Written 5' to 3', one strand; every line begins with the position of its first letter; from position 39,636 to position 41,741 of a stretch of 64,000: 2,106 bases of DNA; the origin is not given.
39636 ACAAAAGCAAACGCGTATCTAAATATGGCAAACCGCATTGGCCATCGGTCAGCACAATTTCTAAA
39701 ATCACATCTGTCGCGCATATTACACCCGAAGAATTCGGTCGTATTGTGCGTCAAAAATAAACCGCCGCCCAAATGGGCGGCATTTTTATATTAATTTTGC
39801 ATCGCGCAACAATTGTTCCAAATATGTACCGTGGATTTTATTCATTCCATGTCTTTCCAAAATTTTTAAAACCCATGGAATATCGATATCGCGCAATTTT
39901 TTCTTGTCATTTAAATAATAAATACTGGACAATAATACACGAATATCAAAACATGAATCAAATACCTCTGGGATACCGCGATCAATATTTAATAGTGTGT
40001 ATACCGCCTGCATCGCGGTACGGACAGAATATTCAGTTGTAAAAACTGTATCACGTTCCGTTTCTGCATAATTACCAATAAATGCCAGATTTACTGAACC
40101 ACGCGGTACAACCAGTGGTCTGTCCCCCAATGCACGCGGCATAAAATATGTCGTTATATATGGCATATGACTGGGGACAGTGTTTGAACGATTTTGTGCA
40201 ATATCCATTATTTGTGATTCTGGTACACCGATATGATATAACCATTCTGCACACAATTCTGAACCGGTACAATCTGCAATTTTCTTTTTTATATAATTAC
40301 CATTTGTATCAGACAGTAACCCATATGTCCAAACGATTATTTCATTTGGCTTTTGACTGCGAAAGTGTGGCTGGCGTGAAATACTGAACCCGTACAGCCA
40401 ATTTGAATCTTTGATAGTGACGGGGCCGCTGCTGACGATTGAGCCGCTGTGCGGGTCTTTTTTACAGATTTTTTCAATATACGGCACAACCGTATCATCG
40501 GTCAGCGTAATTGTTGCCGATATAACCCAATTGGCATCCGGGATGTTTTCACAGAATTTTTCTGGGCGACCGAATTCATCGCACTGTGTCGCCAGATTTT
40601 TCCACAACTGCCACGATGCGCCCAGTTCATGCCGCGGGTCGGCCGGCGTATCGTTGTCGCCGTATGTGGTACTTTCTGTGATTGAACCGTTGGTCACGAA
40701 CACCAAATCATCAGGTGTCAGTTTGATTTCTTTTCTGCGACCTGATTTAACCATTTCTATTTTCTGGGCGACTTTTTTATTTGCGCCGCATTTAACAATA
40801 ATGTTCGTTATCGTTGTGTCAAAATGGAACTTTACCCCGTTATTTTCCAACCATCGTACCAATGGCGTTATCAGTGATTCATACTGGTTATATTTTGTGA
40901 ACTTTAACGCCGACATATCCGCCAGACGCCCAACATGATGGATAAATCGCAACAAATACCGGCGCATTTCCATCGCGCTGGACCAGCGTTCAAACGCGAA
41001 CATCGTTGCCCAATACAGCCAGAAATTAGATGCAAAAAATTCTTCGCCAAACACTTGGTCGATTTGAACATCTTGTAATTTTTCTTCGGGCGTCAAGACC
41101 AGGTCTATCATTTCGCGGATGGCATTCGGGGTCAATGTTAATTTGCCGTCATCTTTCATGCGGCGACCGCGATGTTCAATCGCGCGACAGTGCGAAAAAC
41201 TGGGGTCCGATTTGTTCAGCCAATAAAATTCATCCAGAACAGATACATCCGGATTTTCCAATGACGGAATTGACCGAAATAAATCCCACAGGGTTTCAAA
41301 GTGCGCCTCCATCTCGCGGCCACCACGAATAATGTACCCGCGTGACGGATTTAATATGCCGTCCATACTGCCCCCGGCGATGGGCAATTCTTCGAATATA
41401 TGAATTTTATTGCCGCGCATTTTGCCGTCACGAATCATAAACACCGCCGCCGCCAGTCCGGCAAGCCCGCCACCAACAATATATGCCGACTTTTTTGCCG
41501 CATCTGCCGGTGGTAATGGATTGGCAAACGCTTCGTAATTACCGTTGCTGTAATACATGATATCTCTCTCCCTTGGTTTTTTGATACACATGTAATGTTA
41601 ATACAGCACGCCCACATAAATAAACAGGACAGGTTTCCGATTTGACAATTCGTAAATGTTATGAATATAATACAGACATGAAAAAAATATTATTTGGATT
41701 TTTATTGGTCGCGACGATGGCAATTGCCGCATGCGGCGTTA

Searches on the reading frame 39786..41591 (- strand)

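Call 28: search_protein_families(library=pfam, proteins=[window:39786-41591:-], max_evalue=0.01)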
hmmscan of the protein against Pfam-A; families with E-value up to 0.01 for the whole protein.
window:39786-41591:- (601 aa): 6 families
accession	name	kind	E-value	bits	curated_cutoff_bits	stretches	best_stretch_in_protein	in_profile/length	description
PF06100.17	MCRA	-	1.9e-215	716.9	23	1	33-531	1-495/495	MCRA family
PF13450.12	NAD_binding_8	-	1e-05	26.1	21.9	1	38-81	1-40/68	NAD(P)-binding Rossmann-like domain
PF00890.30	FAD_binding_2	-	0.0006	19.5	20.4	1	38-113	4-76/414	FAD binding domain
PF01266.30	DAO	-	0.0023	18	27.9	0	38-74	4-37/353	FAD dependent oxidoreductase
PF07992.20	Pyr_redox_2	-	0.0041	17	26.1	0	37-67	4-30/291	Pyridine nucleotide-disulphide oxidoreductase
PF12831.13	FAD_oxidored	-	0.0087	15.8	27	0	38-77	4-39/416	FAD dependent oxidoreductase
